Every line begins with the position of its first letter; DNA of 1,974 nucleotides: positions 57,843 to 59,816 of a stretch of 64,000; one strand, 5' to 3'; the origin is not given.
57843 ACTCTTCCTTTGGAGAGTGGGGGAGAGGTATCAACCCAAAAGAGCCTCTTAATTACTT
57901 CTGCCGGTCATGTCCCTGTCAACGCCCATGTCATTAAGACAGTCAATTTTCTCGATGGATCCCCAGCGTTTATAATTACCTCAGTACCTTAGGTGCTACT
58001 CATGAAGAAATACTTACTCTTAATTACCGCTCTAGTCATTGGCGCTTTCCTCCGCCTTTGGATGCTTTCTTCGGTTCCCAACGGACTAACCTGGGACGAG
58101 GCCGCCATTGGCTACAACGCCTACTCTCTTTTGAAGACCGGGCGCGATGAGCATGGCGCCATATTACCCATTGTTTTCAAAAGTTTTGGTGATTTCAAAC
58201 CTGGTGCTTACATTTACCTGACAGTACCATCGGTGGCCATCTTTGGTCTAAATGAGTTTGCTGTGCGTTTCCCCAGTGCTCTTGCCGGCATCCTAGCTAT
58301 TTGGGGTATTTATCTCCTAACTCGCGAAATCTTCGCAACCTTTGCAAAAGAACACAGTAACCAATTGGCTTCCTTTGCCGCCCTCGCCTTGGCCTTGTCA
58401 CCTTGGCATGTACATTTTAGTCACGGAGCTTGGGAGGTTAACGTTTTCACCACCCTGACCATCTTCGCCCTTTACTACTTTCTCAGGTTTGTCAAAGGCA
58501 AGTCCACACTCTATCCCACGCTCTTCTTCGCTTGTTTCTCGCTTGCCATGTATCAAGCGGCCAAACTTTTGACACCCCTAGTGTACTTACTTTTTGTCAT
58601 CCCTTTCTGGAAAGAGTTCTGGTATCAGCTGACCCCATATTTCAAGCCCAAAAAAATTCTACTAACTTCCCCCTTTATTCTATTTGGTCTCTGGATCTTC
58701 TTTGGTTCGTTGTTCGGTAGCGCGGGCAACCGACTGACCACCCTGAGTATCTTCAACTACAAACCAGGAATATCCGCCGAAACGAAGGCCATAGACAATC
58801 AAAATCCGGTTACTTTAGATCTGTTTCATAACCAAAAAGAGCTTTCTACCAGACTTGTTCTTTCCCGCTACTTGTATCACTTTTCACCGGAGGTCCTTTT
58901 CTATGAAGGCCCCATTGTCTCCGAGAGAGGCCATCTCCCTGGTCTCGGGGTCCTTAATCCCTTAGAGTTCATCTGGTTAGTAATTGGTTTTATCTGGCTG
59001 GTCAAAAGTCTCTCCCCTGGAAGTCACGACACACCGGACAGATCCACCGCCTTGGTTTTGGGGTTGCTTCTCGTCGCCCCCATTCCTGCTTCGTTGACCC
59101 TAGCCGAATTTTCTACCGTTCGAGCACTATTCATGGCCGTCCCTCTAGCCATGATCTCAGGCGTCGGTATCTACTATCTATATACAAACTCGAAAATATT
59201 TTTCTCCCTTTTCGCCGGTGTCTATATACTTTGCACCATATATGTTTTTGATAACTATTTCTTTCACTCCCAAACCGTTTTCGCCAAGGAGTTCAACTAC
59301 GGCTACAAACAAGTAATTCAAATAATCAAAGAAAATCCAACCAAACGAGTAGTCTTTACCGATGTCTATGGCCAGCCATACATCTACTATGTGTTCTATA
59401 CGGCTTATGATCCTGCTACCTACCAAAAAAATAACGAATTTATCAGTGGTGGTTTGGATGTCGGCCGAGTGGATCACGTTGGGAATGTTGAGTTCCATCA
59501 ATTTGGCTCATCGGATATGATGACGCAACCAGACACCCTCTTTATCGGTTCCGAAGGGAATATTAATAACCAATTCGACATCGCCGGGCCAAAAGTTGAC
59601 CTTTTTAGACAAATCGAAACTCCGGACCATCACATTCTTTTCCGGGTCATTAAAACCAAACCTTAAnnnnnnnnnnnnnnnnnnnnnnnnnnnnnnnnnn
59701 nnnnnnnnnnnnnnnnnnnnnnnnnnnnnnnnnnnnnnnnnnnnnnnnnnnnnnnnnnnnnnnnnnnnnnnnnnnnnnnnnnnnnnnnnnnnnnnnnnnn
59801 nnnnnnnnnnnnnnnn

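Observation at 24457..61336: Nine PMT/ArnT-like GT-C paralogs including a five-gene tandem operon: candidate expanded protein O-glycosylation system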

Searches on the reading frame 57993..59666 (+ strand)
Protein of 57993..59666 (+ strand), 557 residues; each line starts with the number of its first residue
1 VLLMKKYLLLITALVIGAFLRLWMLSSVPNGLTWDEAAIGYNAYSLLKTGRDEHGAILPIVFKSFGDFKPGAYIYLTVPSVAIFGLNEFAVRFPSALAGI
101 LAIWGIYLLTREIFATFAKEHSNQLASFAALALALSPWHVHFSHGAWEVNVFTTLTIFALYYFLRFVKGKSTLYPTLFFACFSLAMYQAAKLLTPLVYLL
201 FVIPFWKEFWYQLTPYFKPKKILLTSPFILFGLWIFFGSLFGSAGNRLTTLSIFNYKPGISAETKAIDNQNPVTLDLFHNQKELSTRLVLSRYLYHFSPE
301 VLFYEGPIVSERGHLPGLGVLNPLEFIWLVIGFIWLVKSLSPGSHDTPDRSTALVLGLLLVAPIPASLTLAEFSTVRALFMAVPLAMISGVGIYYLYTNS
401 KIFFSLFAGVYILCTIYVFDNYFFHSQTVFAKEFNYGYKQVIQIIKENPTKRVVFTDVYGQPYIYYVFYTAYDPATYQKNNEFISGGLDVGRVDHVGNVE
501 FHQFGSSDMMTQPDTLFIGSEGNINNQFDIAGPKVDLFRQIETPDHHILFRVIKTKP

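Call 3: search_protein_families(library=pfam, proteins=[window:57993-59666:+], max_evalue=0.01)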
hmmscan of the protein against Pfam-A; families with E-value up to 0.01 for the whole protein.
window:57993-59666:+ (557 aa): 1 family
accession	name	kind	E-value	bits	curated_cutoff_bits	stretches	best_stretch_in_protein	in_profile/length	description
PF13231.12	PMT_2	-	2.8e-10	41.1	26.1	1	75-210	8-142/160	Dolichyl-phosphate-mannose-protein mannosyltransferase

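Call 4: search_protein_families(library=ncbifam, proteins=[window:57993-59666:+], max_evalue=0.01)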
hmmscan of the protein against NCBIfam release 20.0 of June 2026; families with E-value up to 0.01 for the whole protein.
window:57993-59666:+ (557 aa): 0 families
